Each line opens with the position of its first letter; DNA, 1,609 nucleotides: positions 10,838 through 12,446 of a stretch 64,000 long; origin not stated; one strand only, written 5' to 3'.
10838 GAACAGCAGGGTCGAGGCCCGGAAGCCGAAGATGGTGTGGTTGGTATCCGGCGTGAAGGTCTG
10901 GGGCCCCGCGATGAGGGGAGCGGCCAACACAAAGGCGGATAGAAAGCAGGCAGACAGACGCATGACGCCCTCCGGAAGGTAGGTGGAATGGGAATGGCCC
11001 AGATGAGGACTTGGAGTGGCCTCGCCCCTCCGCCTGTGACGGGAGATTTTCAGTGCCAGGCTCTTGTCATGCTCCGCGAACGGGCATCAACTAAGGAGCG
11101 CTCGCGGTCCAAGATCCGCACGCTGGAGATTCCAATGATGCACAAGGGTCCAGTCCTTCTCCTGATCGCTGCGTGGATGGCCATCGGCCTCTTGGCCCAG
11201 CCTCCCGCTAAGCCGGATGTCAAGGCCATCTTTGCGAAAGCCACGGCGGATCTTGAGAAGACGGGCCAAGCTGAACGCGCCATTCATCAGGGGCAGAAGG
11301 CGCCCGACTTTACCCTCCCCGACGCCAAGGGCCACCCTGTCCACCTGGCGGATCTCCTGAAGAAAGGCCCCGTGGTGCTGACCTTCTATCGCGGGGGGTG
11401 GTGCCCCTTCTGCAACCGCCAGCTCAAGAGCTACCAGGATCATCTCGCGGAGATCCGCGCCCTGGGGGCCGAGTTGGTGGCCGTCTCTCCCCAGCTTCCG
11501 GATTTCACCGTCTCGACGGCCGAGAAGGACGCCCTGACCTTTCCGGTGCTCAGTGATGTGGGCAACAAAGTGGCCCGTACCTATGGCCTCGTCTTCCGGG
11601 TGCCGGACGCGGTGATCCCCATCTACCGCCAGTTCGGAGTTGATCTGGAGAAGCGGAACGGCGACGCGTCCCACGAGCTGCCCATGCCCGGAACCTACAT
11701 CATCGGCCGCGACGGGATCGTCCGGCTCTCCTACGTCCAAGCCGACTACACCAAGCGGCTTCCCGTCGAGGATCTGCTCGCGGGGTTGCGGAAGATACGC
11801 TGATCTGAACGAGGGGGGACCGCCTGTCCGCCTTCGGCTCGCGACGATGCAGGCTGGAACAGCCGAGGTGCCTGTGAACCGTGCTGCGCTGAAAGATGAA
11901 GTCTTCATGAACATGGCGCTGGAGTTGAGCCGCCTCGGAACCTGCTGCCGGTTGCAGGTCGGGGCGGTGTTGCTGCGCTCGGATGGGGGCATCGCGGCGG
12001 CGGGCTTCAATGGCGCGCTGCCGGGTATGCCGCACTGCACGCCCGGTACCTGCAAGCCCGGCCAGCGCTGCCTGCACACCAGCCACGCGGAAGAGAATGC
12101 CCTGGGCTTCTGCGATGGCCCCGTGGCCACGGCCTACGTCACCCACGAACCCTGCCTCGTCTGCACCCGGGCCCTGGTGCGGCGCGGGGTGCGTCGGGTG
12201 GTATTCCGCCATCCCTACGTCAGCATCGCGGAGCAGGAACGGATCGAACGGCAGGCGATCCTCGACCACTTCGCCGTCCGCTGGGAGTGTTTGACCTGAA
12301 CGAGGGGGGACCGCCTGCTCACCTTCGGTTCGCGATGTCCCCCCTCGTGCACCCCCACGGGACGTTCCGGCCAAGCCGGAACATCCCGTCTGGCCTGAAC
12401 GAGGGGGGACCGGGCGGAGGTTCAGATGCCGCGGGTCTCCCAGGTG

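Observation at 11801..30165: Dispersed and tandem 99-bp double-hairpin repeat family with compensatory base changes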

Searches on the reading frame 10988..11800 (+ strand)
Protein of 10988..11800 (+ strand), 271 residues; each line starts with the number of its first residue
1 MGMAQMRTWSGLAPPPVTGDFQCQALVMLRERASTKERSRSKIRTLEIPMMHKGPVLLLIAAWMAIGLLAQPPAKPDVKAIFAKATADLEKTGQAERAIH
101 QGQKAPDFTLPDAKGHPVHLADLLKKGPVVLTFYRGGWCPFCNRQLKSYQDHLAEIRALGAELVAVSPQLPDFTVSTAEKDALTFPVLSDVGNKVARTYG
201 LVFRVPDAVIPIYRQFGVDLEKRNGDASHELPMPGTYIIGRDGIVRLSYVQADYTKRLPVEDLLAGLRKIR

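Call 82: search_protein_families(library=pfam, proteins=[window:10988-11800:+])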
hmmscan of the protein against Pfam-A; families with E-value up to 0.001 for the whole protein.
window:10988-11800:+ (271 aa): 2 families
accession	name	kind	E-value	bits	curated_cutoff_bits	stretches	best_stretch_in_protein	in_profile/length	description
PF00578.27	AhpC-TSA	-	4e-32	111.2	26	1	102-246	2-122/124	AhpC/TSA family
PF08534.16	Redoxin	-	1.1e-20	74.4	26.6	1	101-206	2-109/148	Redoxin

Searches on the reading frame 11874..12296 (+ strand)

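Call 82: search_protein_families(library=pfam, proteins=[window:11874-12296:+])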
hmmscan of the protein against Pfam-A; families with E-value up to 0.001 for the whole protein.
window:11874-12296:+ (141 aa): 2 families
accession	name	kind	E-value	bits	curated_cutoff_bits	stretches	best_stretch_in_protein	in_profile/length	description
PF00383.29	dCMP_cyt_deam_1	-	1.5e-18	67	25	1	7-111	3-100/102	Cytidine and deoxycytidylate deaminase zinc-binding region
PF14437.12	MafB19-deam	-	1.3e-07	32.1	27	1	9-112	5-100/142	MafB19-like deaminase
